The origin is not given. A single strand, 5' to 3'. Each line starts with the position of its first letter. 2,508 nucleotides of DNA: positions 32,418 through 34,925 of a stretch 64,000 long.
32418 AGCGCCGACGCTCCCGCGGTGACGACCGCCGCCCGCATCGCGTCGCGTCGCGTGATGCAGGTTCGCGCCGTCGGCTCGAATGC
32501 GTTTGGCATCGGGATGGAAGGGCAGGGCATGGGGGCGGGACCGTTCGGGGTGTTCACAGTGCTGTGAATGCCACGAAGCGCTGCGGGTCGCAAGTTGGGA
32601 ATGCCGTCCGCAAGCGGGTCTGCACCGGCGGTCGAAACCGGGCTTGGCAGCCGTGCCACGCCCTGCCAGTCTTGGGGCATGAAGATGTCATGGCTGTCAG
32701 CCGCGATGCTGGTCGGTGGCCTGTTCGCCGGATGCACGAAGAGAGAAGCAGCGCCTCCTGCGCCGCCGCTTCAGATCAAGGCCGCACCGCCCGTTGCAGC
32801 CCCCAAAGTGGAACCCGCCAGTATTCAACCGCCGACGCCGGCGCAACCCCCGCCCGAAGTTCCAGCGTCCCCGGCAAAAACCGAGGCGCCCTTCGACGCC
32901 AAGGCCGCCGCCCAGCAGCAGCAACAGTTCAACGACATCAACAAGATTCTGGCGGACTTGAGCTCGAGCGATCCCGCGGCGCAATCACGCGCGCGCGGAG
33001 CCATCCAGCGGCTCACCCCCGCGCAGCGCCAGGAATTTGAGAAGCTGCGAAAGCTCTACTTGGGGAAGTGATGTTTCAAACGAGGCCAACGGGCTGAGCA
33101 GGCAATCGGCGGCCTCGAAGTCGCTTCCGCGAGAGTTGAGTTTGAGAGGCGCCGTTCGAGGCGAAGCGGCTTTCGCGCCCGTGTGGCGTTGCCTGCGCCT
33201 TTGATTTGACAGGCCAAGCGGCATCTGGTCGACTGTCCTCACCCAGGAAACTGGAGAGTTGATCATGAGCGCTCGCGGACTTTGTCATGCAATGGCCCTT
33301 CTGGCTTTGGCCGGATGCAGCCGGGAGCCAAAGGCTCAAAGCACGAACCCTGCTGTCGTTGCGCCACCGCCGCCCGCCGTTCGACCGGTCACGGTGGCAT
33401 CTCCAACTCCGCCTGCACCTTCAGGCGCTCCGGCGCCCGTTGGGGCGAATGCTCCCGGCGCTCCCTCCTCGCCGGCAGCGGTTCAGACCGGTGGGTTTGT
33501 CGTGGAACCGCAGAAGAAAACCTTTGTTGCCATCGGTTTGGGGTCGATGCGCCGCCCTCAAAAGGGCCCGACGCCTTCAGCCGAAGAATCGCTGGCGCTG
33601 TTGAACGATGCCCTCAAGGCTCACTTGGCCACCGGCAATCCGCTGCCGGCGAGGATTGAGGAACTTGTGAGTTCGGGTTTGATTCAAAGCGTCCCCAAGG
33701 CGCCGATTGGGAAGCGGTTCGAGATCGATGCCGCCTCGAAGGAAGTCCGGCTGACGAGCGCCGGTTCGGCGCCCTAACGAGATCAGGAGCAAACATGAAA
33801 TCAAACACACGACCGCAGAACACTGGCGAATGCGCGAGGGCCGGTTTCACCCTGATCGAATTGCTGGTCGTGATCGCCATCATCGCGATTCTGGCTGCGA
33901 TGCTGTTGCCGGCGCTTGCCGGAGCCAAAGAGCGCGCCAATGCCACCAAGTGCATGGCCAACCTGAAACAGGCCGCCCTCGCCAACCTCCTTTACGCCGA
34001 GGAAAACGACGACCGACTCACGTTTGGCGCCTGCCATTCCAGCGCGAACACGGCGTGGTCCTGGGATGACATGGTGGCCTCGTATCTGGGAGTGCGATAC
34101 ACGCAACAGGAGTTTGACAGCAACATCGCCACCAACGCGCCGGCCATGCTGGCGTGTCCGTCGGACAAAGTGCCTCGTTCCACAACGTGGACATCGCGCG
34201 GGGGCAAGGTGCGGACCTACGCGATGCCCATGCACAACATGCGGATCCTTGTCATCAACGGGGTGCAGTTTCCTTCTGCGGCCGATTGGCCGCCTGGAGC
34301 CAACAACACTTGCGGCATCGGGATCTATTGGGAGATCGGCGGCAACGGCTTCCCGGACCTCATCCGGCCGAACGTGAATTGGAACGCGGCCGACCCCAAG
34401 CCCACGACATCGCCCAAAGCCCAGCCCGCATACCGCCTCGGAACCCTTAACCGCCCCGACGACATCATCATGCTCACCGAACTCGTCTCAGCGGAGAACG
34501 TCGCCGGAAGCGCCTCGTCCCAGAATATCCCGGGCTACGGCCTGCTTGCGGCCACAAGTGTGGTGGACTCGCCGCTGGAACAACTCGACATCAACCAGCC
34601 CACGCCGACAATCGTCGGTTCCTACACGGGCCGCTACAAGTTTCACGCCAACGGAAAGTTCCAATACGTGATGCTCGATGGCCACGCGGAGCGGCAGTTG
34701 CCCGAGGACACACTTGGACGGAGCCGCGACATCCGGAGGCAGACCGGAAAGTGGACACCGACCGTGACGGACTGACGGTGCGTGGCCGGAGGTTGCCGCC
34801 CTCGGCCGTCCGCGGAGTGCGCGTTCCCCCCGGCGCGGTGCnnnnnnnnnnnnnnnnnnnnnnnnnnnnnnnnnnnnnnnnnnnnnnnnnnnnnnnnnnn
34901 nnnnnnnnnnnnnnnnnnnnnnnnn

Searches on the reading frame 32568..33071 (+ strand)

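Call 5: search_protein_families(library=pfam, proteins=[window:32568-33071:+], max_evalue=1)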
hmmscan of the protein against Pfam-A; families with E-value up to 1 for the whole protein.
window:32568-33071:+ (167 aa): 0 families

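Call 6: search_protein_families(library=ncbifam, proteins=[window:32568-33071:+], max_evalue=1)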
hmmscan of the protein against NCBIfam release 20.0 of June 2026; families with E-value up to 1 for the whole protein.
window:32568-33071:+ (167 aa): 3 families
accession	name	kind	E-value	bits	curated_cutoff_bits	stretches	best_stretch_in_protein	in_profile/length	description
NF040486.1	SrfA_fam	subfamily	0.024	14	150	1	40-120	224-302/438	SrfA family protein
NF003997.2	PRK05473.1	equivalog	0.13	12.7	91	1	114-166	27-80/81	IreB family regulatory phosphoprotein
NF003377.0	PRK04452.1-3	subfamily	0.3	10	527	1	59-152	334-418/432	acetyl-CoA decarbonylase/synthase complex subunit delta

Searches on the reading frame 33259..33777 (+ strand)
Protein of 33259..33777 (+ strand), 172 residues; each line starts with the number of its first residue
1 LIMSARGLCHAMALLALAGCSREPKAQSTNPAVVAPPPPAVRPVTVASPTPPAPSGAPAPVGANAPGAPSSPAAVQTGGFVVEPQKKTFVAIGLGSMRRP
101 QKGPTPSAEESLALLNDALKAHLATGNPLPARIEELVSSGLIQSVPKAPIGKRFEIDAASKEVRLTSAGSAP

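Call 5: search_protein_families(library=pfam, proteins=[window:33259-33777:+], max_evalue=1)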
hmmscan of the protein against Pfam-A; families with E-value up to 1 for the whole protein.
window:33259-33777:+ (172 aa): 1 family
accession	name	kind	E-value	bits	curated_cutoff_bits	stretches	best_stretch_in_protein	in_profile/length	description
PF23793.1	LysC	-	0.62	10.5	27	1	15-48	1-29/69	Rz1-like lysis system protein LysC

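Call 6: search_protein_families(library=ncbifam, proteins=[window:33259-33777:+], max_evalue=1)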
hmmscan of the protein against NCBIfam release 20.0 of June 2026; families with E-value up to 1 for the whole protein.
window:33259-33777:+ (172 aa): 3 families
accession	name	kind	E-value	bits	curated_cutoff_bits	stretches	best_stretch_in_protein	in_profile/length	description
NF008637.1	PRK11627.1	equivalog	0.16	11.5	242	1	8-47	6-46/192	hypothetical protein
NF053526.1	Myco_lipo_LppK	equivalog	0.55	10.2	125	1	8-52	11-57/167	lipoprotein LppK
NF041057.1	Rcas_1661_fam_Se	equivalog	0.56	9.7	190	1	11-71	3-64/247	Rcas_1661 family thioredoxin-like (seleno)lipoprotein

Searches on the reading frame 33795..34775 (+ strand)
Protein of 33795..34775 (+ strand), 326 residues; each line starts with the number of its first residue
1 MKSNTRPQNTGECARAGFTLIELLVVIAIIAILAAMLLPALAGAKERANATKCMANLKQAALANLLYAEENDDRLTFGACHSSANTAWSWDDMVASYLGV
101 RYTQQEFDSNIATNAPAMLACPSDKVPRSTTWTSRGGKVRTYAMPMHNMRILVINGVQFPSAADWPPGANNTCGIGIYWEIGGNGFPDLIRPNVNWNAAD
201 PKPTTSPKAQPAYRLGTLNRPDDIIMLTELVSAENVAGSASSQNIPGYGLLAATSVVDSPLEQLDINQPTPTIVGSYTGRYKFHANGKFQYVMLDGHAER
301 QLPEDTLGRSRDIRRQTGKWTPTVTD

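Call 5: search_protein_families(library=pfam, proteins=[window:33795-34775:+], max_evalue=1)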
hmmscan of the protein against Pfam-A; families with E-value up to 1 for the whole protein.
window:33795-34775:+ (326 aa): 2 families
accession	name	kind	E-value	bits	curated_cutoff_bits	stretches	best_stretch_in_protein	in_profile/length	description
PF07963.17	N_methyl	-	4.2e-08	32.9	21.2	1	15-38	4-27/27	Prokaryotic N-terminal methylation motif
PF19752.4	DUF6239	-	0.097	13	27.1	1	15-70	10-65/187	Family of unknown function (DUF6239)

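Call 6: search_protein_families(library=ncbifam, proteins=[window:33795-34775:+], max_evalue=1)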
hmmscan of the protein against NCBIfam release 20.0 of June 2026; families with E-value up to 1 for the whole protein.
window:33795-34775:+ (326 aa): 18 families
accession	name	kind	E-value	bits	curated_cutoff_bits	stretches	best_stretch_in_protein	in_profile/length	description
TIGR01710.1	typeII_sec_gspG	equivalog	2.8e-09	37.1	88.85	1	17-67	2-52/134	type II secretion system major pseudopilin GspG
TIGR01708.2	typeII_sec_gspH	equivalog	5.8e-08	32.9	80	1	16-58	2-44/169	type II secretion system minor pseudopilin GspH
TIGR02532.1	IV_pilin_GFxxxE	domain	8.6e-08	31.7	16.3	1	15-38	1-24/24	prepilin-type N-terminal cleavage/methylation domain-containing protein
NF041775.1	typeIV_PilA_Myxo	equivalog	1.8e-07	31.3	400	1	16-73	11-68/214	type IV pilin protein PilA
NF040999.1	pilin_ComGC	equivalog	2.4e-07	30.9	75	1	16-59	2-45/84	competence type IV pilus major pilin ComGC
NF007862.0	PRK10574.1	equivalog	2.8e-07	30.8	138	1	15-55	4-44/145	prepilin peptidase-dependent pilin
NF041013.1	T4P_ComGE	equivalog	1.4e-05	25.1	49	1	17-51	5-40/83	competence type IV pilus minor pilin ComGE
TIGR01707.1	gspI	equivalog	6.1e-05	23.5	44.35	1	17-54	1-35/101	type II secretion system minor pseudopilin GspI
TIGR02596.1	TIGR02596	subfamily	6.8e-05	23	70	1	18-62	1-49/196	Verru_Chthon cassette protein D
NF047828.1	T3SSXpsI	equivalog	0.0014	18.6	150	1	17-76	3-61/132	type II secretion system protein XpsI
NF040982.1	ComGD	equivalog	0.0015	18.9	70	1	16-60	2-46/139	competence type IV pilus minor pilin ComGD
NF007800.0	PRK10506.1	equivalog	0.0038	17.1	158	1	15-36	8-29/163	prepilin peptidase-dependent protein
TIGR01711.1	gspJ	equivalog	0.0039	17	64.85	1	16-45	1-30/192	type II secretion system minor pseudopilin GspJ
TIGR02599.1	TIGR02599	subfamily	0.018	14.3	256.5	1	17-52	1-36/361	Verru_Chthon cassette protein C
NF047827.1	T3SSXpsH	equivalog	0.019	14.8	160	1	17-60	2-49/145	type II secretion system protein XpsH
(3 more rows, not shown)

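Call 11: find_encoding_contigs(protein=window:33795-34775:+, flank=10000, max_places=6)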
Protein window:33795-34775:+ (326 aa): 5 contigs read that carry it; 5 places shown.
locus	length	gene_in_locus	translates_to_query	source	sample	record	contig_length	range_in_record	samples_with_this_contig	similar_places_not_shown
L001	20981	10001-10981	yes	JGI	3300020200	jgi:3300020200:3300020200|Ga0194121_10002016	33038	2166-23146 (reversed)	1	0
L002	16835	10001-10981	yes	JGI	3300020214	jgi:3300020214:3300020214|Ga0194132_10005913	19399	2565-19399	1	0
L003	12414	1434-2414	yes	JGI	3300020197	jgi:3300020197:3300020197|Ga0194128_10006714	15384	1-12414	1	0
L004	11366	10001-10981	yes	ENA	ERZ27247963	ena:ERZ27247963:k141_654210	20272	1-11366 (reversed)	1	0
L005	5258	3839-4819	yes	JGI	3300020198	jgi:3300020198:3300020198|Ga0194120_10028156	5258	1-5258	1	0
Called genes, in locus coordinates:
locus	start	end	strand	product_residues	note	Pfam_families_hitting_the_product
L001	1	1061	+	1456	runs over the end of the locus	PF00128:Alpha-amylase (faint), PF12439:GDE_N, PF06202:GDE_C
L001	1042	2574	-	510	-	PF02113:Peptidase_S13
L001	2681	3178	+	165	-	-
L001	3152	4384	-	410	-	PF01189:Methyltr_RsmB-F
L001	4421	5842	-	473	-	PF01266:DAO (faint), PF07992:Pyr_redox_2, PF12831:FAD_oxidored, PF13450:NAD_binding_8 (weak), PF13434:Lys_Orn_oxgnase (faint), PF13738:Pyr_redox_3, PF00070:Pyr_redox, PF02852:Pyr_redox_dim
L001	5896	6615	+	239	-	PF21948:LplA-B_cat, PF03099:BPL_LplA_LipB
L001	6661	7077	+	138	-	PF04379:DUF525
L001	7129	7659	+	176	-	-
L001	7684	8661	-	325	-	PF01261:AP_endonuc_2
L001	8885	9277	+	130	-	-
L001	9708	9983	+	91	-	-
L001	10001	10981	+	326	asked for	PF07963:N_methyl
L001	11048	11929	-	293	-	-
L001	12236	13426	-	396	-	PF01966:HD, PF13286:HD_assoc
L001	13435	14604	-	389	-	PF02401:LYTB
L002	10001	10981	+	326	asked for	PF07963:N_methyl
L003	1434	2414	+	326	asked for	PF07963:N_methyl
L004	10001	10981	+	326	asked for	PF07963:N_methyl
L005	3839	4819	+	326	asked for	PF07963:N_methyl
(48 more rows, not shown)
